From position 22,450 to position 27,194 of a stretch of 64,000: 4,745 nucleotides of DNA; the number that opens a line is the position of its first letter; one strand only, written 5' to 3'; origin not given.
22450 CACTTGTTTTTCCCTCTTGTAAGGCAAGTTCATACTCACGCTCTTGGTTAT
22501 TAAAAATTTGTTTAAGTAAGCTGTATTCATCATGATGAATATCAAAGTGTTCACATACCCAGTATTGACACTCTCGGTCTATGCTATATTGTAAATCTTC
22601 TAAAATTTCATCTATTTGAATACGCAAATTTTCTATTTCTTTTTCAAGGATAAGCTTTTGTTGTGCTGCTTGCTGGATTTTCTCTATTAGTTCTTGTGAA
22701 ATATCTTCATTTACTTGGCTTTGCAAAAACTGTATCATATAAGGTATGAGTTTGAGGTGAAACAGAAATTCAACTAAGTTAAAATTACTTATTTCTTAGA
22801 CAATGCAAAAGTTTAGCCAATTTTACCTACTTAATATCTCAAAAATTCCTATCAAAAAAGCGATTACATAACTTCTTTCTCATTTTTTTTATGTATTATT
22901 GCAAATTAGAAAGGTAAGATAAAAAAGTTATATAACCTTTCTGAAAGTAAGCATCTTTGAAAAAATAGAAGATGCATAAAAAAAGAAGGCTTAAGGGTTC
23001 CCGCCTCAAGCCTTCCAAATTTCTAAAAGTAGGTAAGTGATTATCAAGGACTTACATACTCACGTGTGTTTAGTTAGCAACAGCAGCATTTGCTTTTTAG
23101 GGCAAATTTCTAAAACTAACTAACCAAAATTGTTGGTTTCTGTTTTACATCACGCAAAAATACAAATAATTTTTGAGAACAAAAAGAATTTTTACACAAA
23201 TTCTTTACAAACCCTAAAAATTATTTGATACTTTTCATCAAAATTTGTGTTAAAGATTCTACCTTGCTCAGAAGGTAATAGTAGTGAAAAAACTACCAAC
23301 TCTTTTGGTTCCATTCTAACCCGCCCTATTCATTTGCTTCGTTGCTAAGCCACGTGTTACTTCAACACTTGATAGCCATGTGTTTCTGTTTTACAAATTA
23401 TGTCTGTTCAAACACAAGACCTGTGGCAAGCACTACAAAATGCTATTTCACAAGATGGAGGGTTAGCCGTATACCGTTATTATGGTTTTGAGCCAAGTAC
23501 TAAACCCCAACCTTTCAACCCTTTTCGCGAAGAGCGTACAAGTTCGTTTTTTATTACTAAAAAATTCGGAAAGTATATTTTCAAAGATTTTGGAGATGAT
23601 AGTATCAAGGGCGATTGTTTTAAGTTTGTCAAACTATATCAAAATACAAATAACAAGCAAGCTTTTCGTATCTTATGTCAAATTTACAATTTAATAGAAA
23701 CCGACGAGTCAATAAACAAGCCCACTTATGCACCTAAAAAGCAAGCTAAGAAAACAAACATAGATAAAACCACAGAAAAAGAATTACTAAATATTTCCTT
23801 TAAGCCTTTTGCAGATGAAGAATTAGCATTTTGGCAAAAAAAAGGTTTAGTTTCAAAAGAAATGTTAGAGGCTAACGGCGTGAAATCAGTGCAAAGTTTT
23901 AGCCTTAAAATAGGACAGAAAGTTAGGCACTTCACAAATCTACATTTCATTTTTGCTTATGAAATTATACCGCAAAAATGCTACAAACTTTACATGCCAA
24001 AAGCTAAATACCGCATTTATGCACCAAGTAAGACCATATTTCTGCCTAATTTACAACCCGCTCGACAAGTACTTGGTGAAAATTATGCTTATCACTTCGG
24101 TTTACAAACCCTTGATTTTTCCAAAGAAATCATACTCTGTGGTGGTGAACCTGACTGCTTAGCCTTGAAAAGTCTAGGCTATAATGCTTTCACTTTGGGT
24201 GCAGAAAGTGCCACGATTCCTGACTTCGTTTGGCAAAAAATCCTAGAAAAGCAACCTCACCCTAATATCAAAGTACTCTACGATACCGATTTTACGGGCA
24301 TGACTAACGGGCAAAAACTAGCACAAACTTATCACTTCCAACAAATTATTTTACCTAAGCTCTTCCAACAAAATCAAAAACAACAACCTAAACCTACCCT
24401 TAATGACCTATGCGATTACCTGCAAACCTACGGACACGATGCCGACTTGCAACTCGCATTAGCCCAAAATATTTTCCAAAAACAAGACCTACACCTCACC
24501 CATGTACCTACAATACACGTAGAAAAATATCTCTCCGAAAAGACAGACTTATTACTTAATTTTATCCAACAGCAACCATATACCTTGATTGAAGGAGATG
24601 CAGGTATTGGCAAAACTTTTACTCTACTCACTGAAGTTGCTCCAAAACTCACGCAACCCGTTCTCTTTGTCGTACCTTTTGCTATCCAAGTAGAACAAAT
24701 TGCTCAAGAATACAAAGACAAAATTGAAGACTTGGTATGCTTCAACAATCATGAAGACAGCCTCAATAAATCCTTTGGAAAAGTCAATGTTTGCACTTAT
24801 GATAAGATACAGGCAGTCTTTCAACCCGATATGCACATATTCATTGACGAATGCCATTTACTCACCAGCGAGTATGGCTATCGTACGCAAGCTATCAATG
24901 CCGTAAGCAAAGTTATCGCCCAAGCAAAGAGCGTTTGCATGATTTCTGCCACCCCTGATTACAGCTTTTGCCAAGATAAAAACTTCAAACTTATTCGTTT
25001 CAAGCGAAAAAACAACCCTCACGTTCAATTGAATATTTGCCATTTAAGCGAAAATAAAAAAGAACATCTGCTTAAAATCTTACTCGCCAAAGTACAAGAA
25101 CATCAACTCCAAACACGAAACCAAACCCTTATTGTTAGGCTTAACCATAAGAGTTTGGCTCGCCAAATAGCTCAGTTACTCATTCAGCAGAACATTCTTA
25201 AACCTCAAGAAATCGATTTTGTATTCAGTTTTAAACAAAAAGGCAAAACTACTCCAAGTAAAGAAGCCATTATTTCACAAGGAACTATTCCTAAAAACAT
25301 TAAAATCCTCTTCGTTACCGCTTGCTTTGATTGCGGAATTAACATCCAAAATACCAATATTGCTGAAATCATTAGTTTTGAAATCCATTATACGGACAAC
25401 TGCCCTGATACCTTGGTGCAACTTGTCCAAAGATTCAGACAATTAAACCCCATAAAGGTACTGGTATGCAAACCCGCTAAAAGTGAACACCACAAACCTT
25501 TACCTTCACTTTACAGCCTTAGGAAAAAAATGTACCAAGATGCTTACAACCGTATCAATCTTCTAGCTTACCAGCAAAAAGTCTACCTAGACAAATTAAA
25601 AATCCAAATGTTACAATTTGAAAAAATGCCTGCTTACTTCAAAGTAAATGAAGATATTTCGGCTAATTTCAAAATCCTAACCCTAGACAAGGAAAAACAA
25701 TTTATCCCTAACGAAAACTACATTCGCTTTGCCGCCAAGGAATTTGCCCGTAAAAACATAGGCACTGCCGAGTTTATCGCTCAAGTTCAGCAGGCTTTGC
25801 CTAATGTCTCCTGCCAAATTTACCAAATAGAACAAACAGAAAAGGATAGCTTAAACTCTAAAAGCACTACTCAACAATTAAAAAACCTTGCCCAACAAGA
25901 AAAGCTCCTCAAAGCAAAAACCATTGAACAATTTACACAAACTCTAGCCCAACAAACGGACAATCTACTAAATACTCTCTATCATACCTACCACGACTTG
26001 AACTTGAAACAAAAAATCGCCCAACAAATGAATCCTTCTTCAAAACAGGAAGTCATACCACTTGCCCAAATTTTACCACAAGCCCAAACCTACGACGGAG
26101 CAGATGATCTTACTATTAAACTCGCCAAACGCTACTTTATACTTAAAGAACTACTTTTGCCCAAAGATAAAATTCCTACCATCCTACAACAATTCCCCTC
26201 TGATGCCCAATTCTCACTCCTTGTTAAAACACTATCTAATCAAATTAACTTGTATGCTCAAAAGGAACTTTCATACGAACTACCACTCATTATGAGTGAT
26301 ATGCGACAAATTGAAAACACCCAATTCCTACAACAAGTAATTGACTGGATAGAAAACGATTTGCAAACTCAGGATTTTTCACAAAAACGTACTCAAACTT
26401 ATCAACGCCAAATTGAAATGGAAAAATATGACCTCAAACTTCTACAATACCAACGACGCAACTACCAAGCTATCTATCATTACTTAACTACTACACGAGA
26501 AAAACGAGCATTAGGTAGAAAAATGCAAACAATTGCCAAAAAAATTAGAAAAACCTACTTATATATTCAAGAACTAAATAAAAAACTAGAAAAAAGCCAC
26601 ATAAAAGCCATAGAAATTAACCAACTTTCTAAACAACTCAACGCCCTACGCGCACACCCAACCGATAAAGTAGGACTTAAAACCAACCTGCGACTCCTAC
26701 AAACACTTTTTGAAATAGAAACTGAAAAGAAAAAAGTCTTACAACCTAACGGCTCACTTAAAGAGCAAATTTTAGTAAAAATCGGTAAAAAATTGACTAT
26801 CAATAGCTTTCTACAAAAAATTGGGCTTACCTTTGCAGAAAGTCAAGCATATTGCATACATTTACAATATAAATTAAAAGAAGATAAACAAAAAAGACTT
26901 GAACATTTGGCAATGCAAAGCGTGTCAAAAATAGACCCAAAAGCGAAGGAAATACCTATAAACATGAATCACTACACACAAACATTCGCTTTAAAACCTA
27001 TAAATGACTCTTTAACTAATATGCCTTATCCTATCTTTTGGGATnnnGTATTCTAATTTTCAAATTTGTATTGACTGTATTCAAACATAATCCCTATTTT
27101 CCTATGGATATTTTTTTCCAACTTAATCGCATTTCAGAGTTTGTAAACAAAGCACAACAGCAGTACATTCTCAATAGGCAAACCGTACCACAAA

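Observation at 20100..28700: Replicon-like module (hypothetical-ParA-ParB plus primase-helicase plus PAS sensor) embedded in chromosome without integrase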

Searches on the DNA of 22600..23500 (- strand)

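Call 38: search_rna_families(source=window, start=22600, end=23500, threshold=evalue, max_evalue=1, show_alignments=3)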
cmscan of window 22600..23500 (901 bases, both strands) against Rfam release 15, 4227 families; matches with E-value up to 1: 1.
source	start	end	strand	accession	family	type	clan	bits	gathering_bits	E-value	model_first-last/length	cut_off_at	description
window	22896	22954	+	RF04280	mir-890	Gene; miRNA;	CL00136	18.7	56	0.42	1-74/74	no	mir-890 microRNA precursor family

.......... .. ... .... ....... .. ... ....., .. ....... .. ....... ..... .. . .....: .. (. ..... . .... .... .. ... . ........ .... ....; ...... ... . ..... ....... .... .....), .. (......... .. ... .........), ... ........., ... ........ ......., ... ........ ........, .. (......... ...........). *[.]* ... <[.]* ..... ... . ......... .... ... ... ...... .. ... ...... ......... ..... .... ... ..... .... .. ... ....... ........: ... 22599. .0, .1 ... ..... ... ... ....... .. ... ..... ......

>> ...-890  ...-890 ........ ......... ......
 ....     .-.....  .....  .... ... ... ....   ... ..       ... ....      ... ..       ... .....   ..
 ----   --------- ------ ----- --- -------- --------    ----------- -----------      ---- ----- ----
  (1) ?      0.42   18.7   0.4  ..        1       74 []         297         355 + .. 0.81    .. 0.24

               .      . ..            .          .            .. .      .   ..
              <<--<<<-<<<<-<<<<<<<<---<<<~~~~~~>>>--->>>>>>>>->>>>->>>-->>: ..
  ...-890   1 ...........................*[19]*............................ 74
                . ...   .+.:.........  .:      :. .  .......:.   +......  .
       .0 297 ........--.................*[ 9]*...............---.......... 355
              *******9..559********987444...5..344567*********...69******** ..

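Call 77: build_rna_model(alignment_id=A7, structure=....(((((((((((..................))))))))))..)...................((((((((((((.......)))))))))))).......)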
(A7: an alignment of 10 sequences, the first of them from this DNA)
Model R1 built from alignment A7 (10 sequences, 103 columns); structure: as given.
model positions 87; base pairs 23; branch points 1; effective number of sequences 3.35; information 0.654 bits per position. Calibrated on 0.2 Mb of random sequence (short: E-values are rough).
structure used (alignment columns):
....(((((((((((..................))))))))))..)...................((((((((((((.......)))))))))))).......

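Call 78: search_with_rna_model(model_id=R1, sources=[window, L001, L007, L009, L010, L011, L012, L013, L014, L016, L018, L019, L020, L021, L023, L025, L026, L027, L028, L030, L032, L035, L038, L039, L040, L041, L042], max_evalue=1)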
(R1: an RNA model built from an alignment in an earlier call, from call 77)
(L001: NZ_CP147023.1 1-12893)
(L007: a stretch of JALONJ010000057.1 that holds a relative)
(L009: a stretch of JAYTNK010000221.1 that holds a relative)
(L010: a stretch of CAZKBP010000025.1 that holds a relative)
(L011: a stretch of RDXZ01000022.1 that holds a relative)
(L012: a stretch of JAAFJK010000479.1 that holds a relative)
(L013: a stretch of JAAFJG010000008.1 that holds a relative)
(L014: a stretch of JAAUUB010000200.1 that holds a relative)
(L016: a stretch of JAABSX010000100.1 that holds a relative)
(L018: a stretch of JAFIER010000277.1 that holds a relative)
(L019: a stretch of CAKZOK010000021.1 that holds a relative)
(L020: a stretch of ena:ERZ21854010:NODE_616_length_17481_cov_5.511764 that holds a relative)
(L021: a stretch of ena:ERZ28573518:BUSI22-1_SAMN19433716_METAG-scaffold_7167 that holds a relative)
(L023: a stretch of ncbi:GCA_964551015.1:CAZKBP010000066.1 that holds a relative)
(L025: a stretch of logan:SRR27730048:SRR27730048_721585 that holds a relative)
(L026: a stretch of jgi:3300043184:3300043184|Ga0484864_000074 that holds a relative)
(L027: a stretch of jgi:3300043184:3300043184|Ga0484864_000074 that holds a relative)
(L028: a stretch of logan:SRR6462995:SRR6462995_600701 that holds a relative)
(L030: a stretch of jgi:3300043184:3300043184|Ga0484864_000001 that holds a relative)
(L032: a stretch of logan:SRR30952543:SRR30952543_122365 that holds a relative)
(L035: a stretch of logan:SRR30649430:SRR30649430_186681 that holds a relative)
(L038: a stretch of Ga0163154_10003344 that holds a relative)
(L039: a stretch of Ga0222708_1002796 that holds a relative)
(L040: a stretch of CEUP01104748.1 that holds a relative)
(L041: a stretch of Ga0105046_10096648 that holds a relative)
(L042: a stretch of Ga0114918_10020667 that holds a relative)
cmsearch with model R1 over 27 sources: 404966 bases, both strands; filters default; matches with E-value up to 1: 32.
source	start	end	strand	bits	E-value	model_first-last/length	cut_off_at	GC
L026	9690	9776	-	84.3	4.4e-14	1-87/87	no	0.3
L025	1071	1155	-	81.7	1.5e-13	1-87/87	no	0.38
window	22979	23063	-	79.4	4.3e-13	1-87/87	no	0.39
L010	9655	9740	-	75.3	3.1e-12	1-87/87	no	0.38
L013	9424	9517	-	72.7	9.9e-12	1-87/87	no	0.38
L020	2316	2400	-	72.7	1e-11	1-87/87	no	0.39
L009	6691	6782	-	71.5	1.8e-11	1-87/87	no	0.33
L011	9409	9499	-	69.3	4.9e-11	1-87/87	no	0.4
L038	2077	2170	-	66.9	1.5e-10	1-87/87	no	0.35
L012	641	729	-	54.1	6.2e-08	1-87/87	no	0.36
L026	9341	9410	-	29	0.0075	1-87/87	no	0.23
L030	12441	12507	+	28.4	0.01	1-87/87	no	0.28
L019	6428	6511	-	27.7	0.014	1-87/87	no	0.26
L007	1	39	-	25.6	0.037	1-39/87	3'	0.28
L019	15182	15245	-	24.8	0.054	1-87/87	no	0.25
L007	1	75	+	24.1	0.074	1-87/87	no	0.29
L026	9738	9812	+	23.1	0.12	1-87/87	no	0.31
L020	2362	2433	+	22.5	0.16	1-87/87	no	0.29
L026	9686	9726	+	22.5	0.16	41-81/87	no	0.29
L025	1117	1191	+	22.4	0.17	1-87/87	no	0.33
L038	12355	12406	-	22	0.2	1-87/87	no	0.21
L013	17093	17153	-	21.2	0.29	1-87/87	no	0.21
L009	7036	7088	+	20.5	0.41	1-87/87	no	0.19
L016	117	204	+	20.2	0.46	1-87/87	no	0.31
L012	688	798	+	19.9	0.54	1-87/87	no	0.35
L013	9479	9551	+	19.3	0.72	1-87/87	no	0.33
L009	6739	6878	+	18.6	0.97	1-87/87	no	0.35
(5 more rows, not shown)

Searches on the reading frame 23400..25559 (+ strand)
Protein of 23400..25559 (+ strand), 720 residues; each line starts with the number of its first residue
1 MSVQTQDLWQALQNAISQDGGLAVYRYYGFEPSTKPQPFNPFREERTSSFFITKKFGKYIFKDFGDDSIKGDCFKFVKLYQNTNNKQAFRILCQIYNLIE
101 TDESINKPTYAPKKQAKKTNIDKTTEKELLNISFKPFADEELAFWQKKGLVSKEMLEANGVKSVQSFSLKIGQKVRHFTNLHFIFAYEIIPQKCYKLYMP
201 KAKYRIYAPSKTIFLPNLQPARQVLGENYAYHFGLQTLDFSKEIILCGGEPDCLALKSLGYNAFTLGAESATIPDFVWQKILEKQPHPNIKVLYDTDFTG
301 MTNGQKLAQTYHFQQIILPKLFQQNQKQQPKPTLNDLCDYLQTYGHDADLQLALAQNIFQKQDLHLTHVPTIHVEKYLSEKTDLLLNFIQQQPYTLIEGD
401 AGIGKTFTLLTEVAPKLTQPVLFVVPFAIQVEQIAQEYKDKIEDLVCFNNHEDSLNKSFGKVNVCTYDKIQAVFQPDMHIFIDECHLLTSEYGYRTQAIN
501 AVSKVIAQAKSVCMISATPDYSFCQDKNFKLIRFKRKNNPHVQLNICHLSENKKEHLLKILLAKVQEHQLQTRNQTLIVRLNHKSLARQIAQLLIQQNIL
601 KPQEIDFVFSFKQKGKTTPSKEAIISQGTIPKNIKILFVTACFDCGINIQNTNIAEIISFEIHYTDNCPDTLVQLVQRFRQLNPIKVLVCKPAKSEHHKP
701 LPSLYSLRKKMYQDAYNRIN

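Call 118: search_protein_representatives(protein=window:23400-25559:+)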
Query: 720 residues. Proteins with E-value up to 0.001 (for the whole library): 1091; up to 1e-10: 299; up to 1e-30: 36. The best 150 are listed.
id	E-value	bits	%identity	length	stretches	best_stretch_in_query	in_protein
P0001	0.0e+00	1646.6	100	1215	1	1-720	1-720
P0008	3.1e-225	766.1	52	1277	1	8-719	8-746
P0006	3.5e-224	762.6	53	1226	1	6-717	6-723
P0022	2.1e-222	756.7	53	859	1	8-704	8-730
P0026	1.7e-182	624.8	45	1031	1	1-692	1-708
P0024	2.2e-169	581.5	48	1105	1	131-719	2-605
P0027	7.0e-123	427.8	49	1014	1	259-719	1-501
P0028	1.7e-112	393.5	38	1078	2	14-694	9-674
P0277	8.9e-105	367.9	55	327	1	7-319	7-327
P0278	1.4e-104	367.3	53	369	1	199-545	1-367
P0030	1.0e-101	357.9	34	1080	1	13-680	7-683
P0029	5.1e-101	355.5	36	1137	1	16-687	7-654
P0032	1.9e-95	337.1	36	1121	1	16-701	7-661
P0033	6.7e-94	332.0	35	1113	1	11-696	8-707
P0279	1.7e-86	307.5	35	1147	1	14-715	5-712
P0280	2.9e-86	306.8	36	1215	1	12-695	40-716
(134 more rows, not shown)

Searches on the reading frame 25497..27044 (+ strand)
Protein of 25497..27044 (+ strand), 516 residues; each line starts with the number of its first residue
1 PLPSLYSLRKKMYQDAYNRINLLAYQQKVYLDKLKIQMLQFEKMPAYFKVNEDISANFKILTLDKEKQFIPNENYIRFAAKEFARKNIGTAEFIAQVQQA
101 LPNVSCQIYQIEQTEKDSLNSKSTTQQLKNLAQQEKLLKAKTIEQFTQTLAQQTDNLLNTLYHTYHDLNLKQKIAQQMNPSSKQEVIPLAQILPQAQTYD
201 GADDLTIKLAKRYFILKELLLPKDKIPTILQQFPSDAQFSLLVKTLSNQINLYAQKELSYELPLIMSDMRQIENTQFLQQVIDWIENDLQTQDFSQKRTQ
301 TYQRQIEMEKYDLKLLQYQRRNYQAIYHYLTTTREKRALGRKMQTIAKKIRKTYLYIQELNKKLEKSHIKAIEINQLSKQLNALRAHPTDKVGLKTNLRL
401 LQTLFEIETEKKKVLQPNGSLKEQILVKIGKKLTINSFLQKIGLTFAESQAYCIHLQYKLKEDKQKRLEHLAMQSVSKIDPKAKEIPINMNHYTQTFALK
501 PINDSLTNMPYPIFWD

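Call 87: predict_structure(alignment_id=A8)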
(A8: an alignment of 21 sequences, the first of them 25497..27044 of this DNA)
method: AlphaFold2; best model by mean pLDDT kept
length: 516 residues; sequences in the alignment: 21
mean_pLDDT: 78.7   pTM: 0.68
mean pLDDT of the five models: 78.7, 77.6, 76.9, 75.8, 75.1
residues with pLDDT >= 90: 238; 70-90: 132; 50-70: 75; < 50: 71
segments of 3 or more residues with pLDDT < 50: 1-3, 82-90, 104-116, 476-516
pLDDT, mean of each block of 10 residues (from residue 1): 54 64 58 71 79 53 67 57 46 55 46 47 77 88 92 93 89 89 86 80 89 94 94 91 94 92 84 90 94 90 95 96 93 93 96 96 91 94 82 89 94 88 92 95 95 95 88 56 35 30 36 42
secondary structure, 60 per line:
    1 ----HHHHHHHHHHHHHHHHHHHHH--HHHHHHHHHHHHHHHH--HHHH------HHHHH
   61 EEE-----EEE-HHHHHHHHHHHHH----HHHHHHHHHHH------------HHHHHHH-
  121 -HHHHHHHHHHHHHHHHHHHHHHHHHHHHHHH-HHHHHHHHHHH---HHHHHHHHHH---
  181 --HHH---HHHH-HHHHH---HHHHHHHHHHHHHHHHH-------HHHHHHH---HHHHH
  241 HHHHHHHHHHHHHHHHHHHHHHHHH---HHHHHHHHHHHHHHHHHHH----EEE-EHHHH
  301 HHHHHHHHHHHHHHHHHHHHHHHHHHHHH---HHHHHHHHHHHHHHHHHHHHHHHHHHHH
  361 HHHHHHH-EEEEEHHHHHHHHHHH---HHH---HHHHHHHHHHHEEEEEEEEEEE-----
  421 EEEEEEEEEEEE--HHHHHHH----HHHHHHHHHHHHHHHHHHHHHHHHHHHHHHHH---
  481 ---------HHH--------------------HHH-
elements in order: H5-25 H28-43 H46-49 H56-60 E61-63 E69-71 H73-85 H90-100 H113-119 H122-152 H154-164 H168-177 H189-192 H194-198 H202-218 H226-232 H236-265 H269-287 E292-294 H297-329 H333-367 E369-373 H374-384 H394-404 E405-415 E421-432 H435-441 H446-477
